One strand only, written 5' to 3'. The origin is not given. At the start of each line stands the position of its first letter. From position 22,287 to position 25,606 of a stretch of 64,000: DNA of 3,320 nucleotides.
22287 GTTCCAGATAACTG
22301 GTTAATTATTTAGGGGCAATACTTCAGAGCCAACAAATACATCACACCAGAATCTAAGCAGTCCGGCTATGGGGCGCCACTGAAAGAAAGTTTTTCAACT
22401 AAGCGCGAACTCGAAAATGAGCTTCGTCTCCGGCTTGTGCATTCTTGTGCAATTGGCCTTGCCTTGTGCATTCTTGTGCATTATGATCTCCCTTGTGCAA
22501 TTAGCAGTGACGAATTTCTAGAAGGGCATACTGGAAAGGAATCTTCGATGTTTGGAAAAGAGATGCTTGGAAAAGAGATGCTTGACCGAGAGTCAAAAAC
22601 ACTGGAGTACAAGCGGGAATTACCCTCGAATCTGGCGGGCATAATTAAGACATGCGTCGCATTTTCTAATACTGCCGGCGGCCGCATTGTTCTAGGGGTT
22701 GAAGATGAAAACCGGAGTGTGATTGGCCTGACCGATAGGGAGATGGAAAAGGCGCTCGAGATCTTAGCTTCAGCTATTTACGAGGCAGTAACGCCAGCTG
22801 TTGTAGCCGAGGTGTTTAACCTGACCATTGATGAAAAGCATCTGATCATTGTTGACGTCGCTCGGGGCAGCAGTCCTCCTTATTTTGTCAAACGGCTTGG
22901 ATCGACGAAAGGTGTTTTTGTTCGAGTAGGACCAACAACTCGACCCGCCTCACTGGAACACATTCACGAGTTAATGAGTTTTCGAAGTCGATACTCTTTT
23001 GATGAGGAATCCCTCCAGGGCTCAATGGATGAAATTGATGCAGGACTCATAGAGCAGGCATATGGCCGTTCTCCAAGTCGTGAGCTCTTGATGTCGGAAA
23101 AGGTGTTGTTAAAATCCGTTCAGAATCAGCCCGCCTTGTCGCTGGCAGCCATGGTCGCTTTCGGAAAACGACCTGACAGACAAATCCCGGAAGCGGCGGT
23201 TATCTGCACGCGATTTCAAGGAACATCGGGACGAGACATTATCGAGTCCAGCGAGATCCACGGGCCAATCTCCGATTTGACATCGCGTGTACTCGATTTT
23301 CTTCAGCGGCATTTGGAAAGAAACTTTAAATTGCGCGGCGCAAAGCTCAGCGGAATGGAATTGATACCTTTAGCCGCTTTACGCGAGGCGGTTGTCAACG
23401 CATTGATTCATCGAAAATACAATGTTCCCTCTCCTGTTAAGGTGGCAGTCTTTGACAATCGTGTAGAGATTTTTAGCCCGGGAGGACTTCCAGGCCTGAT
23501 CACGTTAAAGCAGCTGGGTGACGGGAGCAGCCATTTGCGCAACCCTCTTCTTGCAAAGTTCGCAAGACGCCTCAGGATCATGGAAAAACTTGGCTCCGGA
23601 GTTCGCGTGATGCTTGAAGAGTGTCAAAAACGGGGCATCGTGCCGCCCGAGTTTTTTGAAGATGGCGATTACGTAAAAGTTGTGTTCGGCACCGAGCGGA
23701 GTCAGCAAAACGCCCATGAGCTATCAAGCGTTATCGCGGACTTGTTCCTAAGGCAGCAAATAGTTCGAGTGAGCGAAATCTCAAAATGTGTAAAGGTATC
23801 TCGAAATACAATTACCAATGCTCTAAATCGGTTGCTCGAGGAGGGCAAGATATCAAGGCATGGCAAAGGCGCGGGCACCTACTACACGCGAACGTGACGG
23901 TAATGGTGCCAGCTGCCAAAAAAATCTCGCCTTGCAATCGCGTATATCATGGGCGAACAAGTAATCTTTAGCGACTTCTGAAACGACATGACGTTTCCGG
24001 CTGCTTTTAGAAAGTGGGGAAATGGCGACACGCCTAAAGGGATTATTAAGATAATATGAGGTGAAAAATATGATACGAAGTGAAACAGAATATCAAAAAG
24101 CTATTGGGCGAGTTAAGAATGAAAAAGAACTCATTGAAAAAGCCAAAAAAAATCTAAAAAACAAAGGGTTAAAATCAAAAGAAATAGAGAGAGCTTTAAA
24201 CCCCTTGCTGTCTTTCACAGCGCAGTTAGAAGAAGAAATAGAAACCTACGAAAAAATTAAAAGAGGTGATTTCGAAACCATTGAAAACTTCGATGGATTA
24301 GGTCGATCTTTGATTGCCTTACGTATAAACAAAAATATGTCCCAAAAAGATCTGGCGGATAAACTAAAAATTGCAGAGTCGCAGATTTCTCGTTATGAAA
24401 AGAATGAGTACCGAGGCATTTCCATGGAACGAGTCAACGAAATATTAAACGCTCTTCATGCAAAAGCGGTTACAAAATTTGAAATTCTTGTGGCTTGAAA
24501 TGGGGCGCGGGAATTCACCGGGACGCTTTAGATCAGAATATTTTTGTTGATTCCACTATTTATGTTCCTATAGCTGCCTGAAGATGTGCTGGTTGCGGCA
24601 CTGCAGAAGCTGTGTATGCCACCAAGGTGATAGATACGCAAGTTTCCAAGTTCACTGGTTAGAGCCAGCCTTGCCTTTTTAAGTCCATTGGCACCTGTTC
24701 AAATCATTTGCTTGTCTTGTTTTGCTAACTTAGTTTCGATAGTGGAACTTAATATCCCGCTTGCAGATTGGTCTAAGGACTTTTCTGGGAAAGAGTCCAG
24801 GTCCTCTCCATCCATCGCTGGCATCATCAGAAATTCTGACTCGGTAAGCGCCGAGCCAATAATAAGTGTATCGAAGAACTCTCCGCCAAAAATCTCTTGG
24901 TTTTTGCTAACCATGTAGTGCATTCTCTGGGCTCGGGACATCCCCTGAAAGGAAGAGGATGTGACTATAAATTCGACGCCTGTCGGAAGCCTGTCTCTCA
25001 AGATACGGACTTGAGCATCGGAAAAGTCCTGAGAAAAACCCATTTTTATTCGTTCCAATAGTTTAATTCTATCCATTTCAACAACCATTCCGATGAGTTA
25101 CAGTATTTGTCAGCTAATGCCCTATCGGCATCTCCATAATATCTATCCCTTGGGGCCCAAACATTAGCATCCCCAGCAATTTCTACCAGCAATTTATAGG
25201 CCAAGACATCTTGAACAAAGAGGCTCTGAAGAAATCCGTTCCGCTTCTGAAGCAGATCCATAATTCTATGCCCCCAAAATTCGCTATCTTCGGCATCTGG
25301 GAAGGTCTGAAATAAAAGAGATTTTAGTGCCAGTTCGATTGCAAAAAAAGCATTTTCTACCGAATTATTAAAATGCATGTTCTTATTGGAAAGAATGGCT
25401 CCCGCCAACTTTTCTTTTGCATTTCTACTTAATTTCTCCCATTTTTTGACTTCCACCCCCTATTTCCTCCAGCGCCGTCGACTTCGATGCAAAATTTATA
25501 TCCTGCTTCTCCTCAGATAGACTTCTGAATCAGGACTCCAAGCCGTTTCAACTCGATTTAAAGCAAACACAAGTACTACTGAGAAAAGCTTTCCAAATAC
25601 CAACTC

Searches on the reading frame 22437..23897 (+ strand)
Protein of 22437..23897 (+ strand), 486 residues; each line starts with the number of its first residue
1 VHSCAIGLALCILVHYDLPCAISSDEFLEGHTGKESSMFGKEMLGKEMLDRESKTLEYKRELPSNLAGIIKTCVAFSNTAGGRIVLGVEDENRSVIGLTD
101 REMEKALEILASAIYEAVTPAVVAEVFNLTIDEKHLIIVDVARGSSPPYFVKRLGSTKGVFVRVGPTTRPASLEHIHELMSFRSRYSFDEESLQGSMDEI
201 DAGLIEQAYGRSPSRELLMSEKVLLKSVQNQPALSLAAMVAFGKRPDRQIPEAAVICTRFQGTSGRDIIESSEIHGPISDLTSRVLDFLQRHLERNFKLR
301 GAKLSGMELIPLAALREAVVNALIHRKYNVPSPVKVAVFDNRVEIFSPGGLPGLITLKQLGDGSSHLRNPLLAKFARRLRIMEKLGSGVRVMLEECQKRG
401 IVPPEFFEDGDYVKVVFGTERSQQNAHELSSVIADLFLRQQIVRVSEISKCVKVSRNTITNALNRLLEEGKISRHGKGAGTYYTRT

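Call 7: search_protein_families(library=pfam, proteins=[window:22437-23897:+], max_evalue=0.01)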
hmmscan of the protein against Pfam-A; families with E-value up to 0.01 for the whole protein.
window:22437-23897:+ (486 aa): 9 families
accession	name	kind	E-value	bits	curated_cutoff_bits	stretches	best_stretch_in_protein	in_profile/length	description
PF13749.12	HATPase_c_4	-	1.8e-24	86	26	1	333-417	3-89/89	Putative ATP-dependent DNA helicase recG C-terminal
PF04326.19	SLFN_AlbA_2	-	3.5e-22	79.6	25.3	1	52-171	1-117/118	Schlafen, AlbA_2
PF00392.27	GntR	-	7.6e-05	22.7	27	1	441-478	22-60/64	Bacterial regulatory proteins, gntR family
PF13338.12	AbiEi_4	-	0.00019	21.9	25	1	433-478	3-44/49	Transcriptional regulator, AbiEi antitoxin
PF08220.18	HTH_DeoR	-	0.0006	19.9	21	1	433-479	5-51/57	DeoR-like helix-turn-helix domain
PF01978.25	TrmB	-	0.00096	19.4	25.6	1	442-475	22-55/68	Sugar-specific transcriptional regulator TrmB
PF21128.4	MCM4_WHD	-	0.0037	17.7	24.4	0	443-479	34-69/75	MCM4, winged helix domain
PF01047.28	MarR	-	0.0041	17.4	24.6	0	443-474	18-49/59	MarR family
PF13384.12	HTH_23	-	0.0056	16.9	24.6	0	438-470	13-45/50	Homeodomain-like domain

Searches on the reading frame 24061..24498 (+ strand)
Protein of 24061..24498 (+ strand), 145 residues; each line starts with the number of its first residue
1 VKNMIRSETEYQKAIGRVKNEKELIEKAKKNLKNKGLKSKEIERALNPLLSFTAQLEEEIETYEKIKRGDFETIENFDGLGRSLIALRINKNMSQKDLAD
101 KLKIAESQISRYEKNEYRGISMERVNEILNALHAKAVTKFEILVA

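Call 7: search_protein_families(library=pfam, proteins=[window:24061-24498:+], max_evalue=0.01)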
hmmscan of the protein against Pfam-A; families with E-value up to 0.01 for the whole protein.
window:24061-24498:+ (145 aa): 7 families
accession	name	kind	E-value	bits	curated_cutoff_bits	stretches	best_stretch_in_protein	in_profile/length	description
PF01381.28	HTH_3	-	8.7e-11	42.1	23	1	85-132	2-48/55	Helix-turn-helix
PF12844.13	HTH_19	-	5.4e-08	33.1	30.2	1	84-132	4-51/64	Helix-turn-helix domain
PF13443.12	HTH_26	-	8.8e-08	32.7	22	1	87-133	5-51/63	Cro/C1-type HTH DNA-binding domain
PF13744.12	HTH_37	-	5.3e-06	26.6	27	1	80-134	19-73/80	Helix-turn-helix domain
PF13560.12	HTH_31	-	2.6e-05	24.9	27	1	80-134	2-56/64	Helix-turn-helix domain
PF13413.12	HTH_25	-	0.0009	19.5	24.6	1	84-119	2-37/62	Helix-turn-helix domain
PF04545.22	Sigma70_r4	-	0.0045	16.9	24.1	0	82-114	10-42/50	Sigma-70, region 4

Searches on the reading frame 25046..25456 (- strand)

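Call 7: search_protein_families(library=pfam, proteins=[window:25046-25456:-], max_evalue=0.01)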
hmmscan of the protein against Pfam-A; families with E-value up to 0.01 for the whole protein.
window:25046-25456:- (136 aa): 1 family
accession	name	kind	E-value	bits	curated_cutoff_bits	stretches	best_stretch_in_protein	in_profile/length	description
PF05168.19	HEPN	-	0.0009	19.8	22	1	7-71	2-62/117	HEPN domain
